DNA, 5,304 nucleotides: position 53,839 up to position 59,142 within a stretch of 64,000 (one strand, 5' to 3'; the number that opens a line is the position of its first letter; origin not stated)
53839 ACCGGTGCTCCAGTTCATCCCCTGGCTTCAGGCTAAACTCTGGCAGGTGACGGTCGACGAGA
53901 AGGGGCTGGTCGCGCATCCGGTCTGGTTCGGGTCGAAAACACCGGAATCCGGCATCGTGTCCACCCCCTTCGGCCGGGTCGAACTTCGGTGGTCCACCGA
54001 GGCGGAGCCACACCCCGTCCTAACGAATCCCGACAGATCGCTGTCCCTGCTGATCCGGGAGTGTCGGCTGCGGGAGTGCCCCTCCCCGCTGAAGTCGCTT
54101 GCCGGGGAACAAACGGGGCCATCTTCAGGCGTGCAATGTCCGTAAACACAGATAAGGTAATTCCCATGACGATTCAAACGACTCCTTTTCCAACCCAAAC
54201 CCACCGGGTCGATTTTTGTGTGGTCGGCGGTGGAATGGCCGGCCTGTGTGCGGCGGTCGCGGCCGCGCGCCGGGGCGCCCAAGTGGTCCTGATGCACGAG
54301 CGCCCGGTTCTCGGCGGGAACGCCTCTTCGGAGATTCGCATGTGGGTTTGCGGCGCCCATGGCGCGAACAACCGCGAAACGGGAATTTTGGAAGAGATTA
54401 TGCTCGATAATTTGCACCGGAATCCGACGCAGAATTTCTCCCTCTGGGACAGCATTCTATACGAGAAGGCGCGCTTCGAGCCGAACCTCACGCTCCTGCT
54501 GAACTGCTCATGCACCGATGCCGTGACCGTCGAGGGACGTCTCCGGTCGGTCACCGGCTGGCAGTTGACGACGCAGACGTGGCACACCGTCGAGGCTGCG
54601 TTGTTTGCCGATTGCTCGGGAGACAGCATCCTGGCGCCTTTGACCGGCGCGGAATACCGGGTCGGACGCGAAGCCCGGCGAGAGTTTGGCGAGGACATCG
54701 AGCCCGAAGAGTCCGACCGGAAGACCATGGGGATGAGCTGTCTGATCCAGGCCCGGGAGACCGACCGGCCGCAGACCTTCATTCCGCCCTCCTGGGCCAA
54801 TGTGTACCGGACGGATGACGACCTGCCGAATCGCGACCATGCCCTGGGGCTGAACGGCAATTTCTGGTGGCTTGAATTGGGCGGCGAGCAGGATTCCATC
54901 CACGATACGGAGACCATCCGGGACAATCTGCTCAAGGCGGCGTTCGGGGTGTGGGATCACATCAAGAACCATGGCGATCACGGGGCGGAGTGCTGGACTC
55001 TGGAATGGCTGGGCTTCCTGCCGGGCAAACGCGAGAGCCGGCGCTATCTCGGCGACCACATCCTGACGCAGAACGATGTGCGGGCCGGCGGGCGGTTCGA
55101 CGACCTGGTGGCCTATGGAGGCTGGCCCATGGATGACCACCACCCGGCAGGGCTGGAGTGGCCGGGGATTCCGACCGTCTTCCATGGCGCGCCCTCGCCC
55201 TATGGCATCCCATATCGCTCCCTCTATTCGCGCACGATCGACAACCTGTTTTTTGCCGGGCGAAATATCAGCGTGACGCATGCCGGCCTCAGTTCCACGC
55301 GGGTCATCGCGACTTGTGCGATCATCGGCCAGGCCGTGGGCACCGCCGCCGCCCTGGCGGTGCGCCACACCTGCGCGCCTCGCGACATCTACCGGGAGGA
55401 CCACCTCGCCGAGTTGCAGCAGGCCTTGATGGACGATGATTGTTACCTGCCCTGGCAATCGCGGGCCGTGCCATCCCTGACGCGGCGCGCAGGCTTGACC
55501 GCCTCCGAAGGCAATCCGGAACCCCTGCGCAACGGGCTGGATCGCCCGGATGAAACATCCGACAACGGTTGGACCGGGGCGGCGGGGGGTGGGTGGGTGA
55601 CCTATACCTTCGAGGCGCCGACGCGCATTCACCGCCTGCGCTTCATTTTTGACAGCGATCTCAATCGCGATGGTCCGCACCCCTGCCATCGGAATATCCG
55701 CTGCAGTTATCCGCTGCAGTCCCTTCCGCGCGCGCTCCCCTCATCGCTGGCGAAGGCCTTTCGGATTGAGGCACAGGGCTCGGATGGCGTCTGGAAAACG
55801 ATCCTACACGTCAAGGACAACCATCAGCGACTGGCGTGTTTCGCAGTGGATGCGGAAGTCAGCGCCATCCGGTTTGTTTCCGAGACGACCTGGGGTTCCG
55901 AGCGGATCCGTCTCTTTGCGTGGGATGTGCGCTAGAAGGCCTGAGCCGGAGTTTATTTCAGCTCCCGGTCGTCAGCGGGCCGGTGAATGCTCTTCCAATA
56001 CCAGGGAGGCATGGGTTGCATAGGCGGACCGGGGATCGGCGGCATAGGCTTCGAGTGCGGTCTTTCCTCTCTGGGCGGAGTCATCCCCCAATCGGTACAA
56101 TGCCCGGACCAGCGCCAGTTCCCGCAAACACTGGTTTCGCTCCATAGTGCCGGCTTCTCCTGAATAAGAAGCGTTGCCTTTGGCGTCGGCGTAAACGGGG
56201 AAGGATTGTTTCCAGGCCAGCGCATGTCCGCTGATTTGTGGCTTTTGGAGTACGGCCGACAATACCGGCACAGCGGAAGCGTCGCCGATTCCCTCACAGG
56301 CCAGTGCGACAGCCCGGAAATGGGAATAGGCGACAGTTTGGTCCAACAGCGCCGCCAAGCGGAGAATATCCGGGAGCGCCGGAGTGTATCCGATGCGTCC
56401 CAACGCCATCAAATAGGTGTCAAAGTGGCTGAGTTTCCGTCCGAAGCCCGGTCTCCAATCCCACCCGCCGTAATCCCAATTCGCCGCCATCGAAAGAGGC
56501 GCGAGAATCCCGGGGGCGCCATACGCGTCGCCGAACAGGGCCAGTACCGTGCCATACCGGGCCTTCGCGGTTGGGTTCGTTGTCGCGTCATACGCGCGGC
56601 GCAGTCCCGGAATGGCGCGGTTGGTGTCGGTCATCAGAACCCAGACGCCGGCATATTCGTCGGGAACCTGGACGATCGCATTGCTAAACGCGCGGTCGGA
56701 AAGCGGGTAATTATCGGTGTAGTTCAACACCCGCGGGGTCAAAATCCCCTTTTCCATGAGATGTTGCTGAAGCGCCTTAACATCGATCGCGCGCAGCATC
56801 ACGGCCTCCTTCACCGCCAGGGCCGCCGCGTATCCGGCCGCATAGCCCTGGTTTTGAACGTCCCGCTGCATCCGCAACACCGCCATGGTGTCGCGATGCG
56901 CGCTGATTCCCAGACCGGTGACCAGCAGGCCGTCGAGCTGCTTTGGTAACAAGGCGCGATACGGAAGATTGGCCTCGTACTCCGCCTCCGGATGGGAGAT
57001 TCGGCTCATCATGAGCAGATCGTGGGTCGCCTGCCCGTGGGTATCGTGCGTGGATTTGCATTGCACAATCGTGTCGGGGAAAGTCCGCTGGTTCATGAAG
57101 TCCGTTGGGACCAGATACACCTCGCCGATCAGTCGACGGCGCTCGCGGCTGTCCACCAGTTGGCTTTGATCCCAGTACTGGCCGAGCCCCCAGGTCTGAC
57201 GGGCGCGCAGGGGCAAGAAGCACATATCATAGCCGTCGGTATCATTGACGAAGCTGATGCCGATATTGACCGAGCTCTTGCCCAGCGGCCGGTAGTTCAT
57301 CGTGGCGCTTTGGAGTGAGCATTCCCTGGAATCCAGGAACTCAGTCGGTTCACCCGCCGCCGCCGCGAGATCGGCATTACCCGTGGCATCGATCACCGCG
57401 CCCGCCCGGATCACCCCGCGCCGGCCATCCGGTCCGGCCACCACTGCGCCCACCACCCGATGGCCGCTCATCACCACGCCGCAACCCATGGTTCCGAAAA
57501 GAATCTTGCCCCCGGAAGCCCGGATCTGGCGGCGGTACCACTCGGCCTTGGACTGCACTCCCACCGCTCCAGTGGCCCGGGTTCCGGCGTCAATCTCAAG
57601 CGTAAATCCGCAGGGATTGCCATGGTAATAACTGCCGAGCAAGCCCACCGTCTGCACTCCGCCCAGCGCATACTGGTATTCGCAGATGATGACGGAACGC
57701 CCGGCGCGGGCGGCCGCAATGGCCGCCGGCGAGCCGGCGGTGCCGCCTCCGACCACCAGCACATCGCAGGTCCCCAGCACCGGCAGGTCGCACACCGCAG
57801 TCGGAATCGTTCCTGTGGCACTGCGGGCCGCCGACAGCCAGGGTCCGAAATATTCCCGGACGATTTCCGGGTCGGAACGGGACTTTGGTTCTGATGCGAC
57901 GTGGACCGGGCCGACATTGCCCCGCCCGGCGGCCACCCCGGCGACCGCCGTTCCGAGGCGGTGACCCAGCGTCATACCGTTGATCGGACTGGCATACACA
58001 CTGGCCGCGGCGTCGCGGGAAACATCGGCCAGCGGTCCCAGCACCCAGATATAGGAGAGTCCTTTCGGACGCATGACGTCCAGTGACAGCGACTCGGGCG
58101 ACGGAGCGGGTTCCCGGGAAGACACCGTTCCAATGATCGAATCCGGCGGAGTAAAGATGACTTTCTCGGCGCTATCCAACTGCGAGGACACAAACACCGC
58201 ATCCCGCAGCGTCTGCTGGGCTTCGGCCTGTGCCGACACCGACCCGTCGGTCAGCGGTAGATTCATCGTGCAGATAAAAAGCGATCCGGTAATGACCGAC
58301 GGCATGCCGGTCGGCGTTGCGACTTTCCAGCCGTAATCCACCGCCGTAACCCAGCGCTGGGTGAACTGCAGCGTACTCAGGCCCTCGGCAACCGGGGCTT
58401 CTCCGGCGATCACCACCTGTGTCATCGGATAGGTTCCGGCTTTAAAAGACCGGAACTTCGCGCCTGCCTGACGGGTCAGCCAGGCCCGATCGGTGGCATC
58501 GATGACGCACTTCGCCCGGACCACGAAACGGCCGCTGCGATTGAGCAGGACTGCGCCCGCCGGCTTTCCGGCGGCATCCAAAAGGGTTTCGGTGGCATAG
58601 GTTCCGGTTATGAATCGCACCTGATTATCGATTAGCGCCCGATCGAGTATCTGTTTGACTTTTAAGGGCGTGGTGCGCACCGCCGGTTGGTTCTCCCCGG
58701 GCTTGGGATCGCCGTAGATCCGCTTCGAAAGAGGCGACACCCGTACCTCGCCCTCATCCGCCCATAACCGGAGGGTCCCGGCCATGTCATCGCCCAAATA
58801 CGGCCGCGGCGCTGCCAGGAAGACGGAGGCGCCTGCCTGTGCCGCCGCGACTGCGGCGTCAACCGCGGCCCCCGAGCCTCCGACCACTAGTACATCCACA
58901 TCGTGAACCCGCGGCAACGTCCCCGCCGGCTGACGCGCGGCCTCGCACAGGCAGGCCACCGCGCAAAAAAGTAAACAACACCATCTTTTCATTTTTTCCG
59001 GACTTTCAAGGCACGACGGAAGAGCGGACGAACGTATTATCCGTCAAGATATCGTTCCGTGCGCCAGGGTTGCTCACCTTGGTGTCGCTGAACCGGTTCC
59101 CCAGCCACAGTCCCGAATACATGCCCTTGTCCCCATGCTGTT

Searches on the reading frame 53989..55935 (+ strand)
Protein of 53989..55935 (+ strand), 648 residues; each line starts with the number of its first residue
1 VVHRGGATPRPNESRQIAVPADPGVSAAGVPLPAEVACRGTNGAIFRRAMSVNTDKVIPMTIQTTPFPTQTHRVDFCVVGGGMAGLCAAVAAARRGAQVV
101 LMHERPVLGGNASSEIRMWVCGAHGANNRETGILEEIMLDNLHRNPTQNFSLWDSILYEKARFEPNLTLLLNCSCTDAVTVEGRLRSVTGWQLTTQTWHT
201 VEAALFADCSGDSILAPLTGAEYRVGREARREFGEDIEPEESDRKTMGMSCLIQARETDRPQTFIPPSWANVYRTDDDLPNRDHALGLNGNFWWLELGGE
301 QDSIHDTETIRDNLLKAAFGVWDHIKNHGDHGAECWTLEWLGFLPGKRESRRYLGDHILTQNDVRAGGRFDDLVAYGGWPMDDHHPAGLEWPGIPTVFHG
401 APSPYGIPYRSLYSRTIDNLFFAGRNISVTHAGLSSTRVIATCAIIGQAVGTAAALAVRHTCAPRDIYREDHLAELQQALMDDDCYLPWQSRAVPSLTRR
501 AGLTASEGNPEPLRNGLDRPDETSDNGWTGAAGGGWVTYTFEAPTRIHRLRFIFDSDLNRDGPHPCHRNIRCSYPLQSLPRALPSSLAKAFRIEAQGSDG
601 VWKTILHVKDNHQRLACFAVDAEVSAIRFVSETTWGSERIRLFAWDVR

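Call 61: search_protein_families(library=pfam, proteins=[window:53989-55935:+], max_evalue=0.001)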
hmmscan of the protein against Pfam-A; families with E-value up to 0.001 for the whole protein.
window:53989-55935:+ (648 aa): 7 families
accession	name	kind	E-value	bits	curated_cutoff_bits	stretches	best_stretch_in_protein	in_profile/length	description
PF12831.13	FAD_oxidored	-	3.5e-85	287.3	27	1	75-480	1-416/416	FAD dependent oxidoreductase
PF13450.12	NAD_binding_8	-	1.2e-08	35.6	21.9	1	78-115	1-38/68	NAD(P)-binding Rossmann-like domain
PF00890.30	FAD_binding_2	-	4.1e-07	30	20.4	1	75-112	1-38/414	FAD binding domain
PF01266.30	DAO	-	1e-06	29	27.9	1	75-115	1-41/353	FAD dependent oxidoreductase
PF01134.28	GIDA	-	5e-06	26.3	22.1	1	76-110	2-29/391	Glucose inhibited division protein A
PF07992.20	Pyr_redox_2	-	0.00012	22.1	26.1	1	74-124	143-193/291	Pyridine nucleotide-disulphide oxidoreductase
PF03486.20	HI0933_like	-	0.00077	19.4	50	0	75-108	2-35/244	HI0933-like protein Rossmann domain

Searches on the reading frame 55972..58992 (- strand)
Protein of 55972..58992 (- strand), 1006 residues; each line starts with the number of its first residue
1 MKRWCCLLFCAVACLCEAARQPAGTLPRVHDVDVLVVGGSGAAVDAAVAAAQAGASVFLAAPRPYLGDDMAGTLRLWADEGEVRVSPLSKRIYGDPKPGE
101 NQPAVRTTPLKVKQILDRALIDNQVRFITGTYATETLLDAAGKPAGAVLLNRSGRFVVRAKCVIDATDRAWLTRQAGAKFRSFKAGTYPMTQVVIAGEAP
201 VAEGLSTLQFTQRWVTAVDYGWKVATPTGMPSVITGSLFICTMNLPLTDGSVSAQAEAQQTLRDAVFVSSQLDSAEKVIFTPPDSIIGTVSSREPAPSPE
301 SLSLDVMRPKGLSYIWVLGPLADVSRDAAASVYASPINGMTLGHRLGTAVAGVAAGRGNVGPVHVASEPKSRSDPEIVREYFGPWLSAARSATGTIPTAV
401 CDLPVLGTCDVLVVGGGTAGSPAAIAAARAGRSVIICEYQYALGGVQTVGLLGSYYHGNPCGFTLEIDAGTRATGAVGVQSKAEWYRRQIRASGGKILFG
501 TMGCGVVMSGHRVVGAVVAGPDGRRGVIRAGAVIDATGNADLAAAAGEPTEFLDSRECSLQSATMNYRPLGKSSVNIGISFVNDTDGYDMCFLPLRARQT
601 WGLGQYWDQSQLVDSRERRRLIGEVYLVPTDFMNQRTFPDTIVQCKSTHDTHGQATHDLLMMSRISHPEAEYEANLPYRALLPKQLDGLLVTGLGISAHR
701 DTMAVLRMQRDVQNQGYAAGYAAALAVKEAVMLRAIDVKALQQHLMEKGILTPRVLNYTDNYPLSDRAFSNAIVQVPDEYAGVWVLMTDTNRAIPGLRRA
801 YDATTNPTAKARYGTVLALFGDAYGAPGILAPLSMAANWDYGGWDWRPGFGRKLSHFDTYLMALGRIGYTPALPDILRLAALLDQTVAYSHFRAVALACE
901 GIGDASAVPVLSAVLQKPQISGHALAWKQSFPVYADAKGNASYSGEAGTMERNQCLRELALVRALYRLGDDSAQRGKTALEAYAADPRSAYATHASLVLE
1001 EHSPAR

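Call 61: search_protein_families(library=pfam, proteins=[window:55972-58992:-], max_evalue=0.001)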
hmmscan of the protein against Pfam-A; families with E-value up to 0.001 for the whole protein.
window:55972-58992:- (1006 aa): 7 families
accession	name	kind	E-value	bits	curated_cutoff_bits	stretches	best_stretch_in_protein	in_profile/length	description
PF12831.13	FAD_oxidored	-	7.9e-64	216.9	27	3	615-745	289-416/416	FAD dependent oxidoreductase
PF00890.30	FAD_binding_2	-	4.1e-07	30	20.4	1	410-447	1-37/414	FAD binding domain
PF07992.20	Pyr_redox_2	-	2.1e-06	27.8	26.1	0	410-488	2-58/291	Pyridine nucleotide-disulphide oxidoreductase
PF01134.28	GIDA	-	2.8e-05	23.8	22.1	1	410-437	1-28/391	Glucose inhibited division protein A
PF13738.12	Pyr_redox_3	-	6.2e-05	22.8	30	0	30-64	163-197/305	Pyridine nucleotide-disulphide oxidoreductase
PF00070.33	Pyr_redox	-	0.00045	21.1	22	0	34-70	2-41/82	Pyridine nucleotide-disulphide oxidoreductase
PF01262.27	AlaDh_PNT_C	-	0.0007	19.5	23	0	398-441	18-61/214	Alanine dehydrogenase/PNT, C-terminal domain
